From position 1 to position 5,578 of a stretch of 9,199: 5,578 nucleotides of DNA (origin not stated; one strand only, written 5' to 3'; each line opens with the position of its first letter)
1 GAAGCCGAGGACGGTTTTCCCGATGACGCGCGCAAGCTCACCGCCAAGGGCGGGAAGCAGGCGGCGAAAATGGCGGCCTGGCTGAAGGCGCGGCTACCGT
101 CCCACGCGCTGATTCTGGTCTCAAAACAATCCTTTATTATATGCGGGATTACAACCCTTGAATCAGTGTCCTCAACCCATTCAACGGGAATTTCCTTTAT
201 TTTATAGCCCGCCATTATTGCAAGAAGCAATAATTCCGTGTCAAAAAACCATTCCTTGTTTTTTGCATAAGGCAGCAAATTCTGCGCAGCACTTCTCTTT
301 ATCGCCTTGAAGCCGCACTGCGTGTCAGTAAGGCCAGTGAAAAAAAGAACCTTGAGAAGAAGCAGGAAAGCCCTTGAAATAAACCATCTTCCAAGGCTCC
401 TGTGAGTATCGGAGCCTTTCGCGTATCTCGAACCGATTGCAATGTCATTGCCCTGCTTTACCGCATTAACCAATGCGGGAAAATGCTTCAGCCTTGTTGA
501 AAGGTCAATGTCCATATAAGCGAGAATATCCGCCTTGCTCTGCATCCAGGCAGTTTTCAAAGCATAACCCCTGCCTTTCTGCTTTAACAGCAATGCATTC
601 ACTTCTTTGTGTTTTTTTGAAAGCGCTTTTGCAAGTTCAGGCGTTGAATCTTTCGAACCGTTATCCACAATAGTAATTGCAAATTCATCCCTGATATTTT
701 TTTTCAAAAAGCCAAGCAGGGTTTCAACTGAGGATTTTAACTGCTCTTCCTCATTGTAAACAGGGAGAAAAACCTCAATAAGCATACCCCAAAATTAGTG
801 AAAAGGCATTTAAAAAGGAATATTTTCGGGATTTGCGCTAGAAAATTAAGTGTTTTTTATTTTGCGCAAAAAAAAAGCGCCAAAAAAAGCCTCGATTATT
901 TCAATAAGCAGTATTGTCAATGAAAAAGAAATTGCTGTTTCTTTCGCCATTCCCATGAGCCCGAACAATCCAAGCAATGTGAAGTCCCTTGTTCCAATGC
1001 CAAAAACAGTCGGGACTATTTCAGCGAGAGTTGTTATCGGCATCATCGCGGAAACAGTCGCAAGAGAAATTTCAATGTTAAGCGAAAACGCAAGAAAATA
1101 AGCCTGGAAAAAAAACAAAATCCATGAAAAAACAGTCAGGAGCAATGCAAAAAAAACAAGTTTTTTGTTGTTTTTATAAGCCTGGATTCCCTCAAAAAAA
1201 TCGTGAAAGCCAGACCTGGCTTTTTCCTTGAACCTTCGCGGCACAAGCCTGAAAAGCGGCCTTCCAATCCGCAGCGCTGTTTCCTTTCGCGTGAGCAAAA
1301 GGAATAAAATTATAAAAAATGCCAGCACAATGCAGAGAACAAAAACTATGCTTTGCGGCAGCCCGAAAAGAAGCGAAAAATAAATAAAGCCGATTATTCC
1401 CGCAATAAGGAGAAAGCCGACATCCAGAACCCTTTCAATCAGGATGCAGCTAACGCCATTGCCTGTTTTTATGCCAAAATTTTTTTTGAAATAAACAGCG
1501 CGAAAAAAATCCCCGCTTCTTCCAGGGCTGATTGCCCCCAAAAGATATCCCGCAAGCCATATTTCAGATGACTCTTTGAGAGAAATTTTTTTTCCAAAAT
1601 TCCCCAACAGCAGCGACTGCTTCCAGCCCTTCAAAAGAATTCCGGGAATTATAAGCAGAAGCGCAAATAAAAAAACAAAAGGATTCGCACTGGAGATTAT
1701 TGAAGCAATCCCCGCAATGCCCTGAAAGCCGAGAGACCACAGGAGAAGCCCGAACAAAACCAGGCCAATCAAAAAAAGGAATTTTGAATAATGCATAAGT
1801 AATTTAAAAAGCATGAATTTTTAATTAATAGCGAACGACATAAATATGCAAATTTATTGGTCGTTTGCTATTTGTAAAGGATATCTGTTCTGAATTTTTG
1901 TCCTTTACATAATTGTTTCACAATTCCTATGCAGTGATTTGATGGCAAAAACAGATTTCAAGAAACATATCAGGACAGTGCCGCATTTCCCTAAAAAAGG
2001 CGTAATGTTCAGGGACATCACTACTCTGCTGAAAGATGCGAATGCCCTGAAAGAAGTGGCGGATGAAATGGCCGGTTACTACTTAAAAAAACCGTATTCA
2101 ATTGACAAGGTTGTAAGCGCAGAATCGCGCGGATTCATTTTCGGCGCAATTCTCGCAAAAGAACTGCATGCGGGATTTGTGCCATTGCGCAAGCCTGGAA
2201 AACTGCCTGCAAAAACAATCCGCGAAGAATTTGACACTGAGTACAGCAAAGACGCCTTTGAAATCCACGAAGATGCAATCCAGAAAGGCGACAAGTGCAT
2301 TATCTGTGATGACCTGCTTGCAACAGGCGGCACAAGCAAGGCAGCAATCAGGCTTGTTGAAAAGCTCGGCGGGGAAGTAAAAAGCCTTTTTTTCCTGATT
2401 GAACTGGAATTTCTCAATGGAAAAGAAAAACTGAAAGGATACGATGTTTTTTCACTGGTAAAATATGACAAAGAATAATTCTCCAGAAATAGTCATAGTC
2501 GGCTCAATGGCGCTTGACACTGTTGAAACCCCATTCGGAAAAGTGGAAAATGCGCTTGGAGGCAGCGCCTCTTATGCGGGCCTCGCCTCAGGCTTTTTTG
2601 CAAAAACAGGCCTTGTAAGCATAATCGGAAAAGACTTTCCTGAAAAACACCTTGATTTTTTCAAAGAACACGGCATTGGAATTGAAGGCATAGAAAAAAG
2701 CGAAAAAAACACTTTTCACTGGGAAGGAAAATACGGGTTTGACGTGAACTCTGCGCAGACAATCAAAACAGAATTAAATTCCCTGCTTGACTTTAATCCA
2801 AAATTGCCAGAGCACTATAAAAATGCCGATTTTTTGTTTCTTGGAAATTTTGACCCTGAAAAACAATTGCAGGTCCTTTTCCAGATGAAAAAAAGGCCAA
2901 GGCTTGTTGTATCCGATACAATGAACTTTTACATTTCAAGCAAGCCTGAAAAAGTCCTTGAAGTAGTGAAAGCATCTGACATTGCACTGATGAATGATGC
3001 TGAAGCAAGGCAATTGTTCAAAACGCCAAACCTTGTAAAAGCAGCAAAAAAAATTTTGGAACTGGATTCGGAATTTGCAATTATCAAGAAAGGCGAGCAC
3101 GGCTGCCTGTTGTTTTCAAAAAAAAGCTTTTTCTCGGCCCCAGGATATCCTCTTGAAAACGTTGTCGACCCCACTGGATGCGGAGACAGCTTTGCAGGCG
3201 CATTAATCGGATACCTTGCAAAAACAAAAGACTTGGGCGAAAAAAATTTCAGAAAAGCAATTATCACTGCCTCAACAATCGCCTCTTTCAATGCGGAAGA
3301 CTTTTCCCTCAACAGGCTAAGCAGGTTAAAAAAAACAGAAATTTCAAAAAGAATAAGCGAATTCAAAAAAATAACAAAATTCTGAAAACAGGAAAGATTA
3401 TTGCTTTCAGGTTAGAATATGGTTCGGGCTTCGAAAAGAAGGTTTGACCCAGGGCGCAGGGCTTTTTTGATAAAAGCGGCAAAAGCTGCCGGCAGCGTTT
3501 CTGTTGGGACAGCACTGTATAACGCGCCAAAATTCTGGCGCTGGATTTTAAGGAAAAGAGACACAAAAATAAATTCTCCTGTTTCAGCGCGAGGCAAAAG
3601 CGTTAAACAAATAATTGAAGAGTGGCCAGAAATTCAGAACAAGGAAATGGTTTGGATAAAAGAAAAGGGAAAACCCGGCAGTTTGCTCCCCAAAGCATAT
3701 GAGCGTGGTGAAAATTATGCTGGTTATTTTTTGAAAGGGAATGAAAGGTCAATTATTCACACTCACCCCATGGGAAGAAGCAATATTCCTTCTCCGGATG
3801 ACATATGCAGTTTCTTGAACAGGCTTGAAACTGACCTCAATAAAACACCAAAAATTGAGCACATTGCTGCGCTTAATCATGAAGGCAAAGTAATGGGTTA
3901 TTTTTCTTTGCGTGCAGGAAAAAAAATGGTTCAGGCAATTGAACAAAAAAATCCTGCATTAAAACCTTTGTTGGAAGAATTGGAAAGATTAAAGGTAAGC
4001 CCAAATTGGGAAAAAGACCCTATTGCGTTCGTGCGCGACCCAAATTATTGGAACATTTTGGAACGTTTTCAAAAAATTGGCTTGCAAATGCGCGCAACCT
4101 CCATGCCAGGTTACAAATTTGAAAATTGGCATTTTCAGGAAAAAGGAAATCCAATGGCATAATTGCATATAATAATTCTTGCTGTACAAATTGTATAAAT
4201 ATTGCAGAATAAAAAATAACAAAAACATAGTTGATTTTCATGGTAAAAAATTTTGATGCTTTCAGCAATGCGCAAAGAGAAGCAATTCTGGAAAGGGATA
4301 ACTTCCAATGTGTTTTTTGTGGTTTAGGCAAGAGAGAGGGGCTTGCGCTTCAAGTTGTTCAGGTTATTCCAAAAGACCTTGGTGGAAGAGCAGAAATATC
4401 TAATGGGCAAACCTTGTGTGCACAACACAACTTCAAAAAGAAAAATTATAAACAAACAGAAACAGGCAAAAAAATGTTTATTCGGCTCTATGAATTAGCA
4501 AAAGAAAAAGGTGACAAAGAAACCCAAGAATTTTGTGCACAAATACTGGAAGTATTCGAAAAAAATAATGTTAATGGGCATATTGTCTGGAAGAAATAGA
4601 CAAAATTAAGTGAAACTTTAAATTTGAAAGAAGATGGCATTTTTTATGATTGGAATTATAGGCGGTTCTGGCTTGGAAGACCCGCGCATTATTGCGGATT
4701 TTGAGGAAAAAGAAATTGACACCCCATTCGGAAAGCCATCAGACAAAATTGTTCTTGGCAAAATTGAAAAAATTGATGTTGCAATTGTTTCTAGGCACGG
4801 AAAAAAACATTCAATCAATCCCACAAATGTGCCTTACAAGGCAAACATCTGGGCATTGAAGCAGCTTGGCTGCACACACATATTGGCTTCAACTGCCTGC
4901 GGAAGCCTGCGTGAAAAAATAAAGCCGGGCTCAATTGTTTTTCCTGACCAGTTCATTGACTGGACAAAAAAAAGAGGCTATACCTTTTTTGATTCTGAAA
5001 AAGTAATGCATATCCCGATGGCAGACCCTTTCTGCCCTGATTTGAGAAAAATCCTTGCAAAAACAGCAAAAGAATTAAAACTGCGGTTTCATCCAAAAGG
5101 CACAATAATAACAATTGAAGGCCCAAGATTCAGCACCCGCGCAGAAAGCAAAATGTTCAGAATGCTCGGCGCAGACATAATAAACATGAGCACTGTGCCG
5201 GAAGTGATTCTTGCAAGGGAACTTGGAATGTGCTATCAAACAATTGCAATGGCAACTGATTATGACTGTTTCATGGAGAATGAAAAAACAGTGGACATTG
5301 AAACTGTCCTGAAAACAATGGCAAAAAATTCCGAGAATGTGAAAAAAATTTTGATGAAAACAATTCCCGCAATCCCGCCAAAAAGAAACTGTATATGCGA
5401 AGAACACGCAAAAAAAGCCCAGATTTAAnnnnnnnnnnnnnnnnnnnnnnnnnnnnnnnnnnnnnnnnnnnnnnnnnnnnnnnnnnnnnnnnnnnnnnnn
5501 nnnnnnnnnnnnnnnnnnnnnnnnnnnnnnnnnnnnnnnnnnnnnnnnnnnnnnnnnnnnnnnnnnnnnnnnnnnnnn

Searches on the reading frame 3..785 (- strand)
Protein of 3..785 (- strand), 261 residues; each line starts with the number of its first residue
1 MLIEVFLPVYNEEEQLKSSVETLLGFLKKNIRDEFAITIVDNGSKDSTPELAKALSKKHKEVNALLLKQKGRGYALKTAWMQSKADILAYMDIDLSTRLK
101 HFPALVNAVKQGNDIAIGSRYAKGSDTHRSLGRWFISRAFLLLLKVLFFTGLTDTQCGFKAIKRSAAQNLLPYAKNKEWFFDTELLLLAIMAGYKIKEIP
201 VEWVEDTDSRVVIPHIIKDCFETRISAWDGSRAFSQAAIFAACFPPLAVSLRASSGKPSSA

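Call 45: search_protein_families(library=pfam, max_evalue=0.001, proteins=[window:3-785:-])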
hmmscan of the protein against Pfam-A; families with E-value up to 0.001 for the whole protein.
window:3-785:- (261 aa): 1 family
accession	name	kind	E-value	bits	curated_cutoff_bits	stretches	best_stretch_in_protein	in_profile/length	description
PF00535.33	Glycos_transf_2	-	6.1e-23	82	23.3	1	5-170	2-167/168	Glycosyl transferase family 2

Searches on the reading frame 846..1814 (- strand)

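Call 45: search_protein_families(library=pfam, max_evalue=0.001, proteins=[window:846-1814:-])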
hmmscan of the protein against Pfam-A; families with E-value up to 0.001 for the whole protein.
window:846-1814:- (322 aa): 1 family
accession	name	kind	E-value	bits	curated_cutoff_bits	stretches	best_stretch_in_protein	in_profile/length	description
PF03706.18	LPG_synthase_TM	-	7.1e-44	150.9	33.4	1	15-305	2-294/302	Lysylphosphatidylglycerol synthase TM region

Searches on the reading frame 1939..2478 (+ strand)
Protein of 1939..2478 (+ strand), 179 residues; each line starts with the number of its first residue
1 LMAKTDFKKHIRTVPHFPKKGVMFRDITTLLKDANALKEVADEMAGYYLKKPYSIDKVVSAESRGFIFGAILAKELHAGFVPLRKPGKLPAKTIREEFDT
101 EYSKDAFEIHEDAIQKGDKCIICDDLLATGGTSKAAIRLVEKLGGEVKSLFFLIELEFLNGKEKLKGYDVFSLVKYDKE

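Call 45: search_protein_families(library=pfam, max_evalue=0.001, proteins=[window:1939-2478:+])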
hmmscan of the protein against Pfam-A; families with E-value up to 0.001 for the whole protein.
window:1939-2478:+ (179 aa): 1 family
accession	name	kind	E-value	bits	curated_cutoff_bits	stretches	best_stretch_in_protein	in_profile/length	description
PF00156.33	Pribosyltran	-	1.1e-13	51.2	26.3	1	29-150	4-121/158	Phosphoribosyl transferase domain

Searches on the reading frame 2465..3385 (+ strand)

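Call 45: search_protein_families(library=pfam, max_evalue=0.001, proteins=[window:2465-3385:+])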
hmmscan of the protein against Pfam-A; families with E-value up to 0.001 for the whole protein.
window:2465-3385:+ (306 aa): 1 family
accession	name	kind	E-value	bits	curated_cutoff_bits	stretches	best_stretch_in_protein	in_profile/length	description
PF00294.29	PfkB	-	1.6e-25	90.5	25.8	1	24-279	28-292/302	pfkB family carbohydrate kinase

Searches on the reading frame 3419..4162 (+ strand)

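Call 45: search_protein_families(library=pfam, max_evalue=0.001, proteins=[window:3419-4162:+])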
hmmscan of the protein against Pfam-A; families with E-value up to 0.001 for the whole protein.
window:3419-4162:+ (247 aa): 0 families

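Call 90: search_protein_families(library=pfam, max_evalue=5, proteins=[window:3419-4162:+])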
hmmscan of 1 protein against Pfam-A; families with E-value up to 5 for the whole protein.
window:3419-4162:+ (247 aa): 1 family
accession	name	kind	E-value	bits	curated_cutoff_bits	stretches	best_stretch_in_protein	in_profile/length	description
PF10399.14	UCR_Fe-S_N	-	0.0093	15.8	24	1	10-33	8-31/41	Ubiquitinol-cytochrome C reductase Fe-S subunit TAT signal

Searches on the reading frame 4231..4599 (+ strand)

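Call 45: search_protein_families(library=pfam, max_evalue=0.001, proteins=[window:4231-4599:+])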
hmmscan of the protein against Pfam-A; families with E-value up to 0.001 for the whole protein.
window:4231-4599:+ (122 aa): 1 family
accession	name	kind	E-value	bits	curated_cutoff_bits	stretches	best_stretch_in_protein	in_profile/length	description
PF14279.12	HNH_5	-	0.00031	21.1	27.5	1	27-78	1-51/56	HNH endonuclease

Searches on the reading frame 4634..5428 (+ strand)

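Call 45: search_protein_families(library=pfam, max_evalue=0.001, proteins=[window:4634-5428:+])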
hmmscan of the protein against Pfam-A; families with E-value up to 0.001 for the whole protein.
window:4634-5428:+ (264 aa): 1 family
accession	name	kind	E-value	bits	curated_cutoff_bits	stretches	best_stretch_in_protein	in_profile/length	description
PF01048.26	PNP_UDP_1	-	6.8e-52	176.6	25.1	1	6-244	2-232/233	Phosphorylase superfamily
